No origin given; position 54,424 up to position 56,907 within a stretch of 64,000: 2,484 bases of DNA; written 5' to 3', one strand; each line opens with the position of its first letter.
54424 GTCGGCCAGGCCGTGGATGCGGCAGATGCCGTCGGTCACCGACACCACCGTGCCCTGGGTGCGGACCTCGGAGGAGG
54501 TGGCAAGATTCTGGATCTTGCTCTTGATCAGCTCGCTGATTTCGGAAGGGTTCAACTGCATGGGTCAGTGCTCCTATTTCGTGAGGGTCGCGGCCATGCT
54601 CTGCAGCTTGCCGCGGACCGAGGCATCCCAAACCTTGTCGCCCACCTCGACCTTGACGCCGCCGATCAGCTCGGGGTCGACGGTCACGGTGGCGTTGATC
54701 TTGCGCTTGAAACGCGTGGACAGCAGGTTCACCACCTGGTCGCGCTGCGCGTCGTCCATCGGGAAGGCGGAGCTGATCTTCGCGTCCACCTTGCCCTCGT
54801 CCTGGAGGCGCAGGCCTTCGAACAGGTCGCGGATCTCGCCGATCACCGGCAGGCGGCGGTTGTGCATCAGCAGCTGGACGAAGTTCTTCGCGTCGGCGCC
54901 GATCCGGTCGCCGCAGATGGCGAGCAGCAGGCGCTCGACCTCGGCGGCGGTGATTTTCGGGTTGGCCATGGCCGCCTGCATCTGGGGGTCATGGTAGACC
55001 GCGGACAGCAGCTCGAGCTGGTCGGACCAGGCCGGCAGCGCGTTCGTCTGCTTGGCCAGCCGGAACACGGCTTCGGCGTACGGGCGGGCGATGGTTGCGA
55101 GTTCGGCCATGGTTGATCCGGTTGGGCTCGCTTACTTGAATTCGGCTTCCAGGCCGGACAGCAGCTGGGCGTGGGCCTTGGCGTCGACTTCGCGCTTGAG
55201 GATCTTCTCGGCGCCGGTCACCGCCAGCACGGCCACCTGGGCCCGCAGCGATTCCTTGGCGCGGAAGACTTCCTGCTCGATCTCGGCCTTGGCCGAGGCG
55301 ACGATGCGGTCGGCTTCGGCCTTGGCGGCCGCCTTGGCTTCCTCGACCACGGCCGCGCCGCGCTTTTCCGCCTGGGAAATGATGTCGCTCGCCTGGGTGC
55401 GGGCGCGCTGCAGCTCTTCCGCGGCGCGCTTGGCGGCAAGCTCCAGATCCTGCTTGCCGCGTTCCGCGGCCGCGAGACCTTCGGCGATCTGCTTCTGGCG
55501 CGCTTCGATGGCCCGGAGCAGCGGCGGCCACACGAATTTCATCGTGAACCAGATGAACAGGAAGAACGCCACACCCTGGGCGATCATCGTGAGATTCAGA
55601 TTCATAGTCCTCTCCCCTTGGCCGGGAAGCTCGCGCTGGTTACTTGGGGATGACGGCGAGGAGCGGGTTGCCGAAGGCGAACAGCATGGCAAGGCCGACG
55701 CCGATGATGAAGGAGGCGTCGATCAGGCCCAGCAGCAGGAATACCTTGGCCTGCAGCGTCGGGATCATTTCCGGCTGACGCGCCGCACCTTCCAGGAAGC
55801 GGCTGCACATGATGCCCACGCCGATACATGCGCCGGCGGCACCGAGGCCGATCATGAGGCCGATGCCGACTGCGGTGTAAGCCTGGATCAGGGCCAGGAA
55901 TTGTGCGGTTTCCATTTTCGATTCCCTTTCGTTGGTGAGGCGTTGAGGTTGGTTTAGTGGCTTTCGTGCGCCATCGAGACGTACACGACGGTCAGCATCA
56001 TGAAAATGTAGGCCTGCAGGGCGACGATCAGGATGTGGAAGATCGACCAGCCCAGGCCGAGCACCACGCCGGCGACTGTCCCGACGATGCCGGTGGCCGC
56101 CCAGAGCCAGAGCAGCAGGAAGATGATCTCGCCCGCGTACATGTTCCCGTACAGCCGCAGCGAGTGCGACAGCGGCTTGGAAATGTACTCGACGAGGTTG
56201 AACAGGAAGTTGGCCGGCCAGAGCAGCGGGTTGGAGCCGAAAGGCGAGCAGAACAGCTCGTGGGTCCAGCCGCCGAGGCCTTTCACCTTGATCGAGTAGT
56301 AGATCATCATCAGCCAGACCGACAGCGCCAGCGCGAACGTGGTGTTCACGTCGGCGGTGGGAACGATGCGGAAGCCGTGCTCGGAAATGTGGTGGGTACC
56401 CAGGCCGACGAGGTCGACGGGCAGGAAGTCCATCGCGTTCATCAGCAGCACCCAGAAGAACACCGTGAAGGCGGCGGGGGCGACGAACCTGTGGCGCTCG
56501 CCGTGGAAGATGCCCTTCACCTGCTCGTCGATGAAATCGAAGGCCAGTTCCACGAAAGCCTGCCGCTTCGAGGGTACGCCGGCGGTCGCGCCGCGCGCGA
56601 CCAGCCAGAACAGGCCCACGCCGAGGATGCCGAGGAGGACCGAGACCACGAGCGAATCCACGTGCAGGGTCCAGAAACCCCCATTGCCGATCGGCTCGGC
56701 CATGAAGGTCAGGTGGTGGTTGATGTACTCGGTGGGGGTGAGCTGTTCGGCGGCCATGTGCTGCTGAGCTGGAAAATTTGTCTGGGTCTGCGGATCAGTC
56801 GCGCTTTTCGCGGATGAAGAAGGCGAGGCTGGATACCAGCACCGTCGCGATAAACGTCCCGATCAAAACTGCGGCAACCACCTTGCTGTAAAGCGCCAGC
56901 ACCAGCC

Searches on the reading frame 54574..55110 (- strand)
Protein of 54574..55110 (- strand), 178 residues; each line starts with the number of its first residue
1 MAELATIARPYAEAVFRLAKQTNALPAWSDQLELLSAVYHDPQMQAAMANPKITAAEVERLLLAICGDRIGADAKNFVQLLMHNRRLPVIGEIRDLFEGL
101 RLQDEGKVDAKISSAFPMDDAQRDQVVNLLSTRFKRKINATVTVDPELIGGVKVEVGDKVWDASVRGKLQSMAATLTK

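Call 48: search_protein_families(library=pfam, proteins=[window:54574-55110:-], max_evalue=0.0001)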
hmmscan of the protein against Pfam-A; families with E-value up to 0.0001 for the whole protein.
window:54574-55110:- (178 aa): 1 family
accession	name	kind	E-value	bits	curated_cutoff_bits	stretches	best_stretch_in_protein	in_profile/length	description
PF00213.23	OSCP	-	3.8e-49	167.5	22.3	1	7-176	1-172/172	ATP synthase delta (OSCP) subunit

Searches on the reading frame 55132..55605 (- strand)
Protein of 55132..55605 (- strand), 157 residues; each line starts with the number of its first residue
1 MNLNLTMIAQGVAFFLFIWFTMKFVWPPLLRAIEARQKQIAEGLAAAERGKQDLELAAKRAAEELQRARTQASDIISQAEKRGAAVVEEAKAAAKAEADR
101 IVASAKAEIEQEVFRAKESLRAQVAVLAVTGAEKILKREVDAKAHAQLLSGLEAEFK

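Call 48: search_protein_families(library=pfam, proteins=[window:55132-55605:-], max_evalue=0.0001)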
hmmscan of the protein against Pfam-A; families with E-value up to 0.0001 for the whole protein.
window:55132-55605:- (157 aa): 1 family
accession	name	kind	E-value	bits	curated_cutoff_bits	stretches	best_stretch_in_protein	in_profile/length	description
PF00430.23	ATP-synt_B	-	2e-32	112.5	28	1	6-136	1-131/132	ATP synthase B/B' CF(0)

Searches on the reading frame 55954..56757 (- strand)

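Call 48: search_protein_families(library=pfam, proteins=[window:55954-56757:-], max_evalue=0.0001)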
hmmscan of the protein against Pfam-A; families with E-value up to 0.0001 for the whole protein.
window:55954-56757:- (267 aa): 1 family
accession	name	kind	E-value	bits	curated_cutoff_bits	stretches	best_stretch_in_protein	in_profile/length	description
PF00119.25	ATP-synt_A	-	1.7e-57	195.2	33.9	1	37-261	2-217/217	ATP synthase A chain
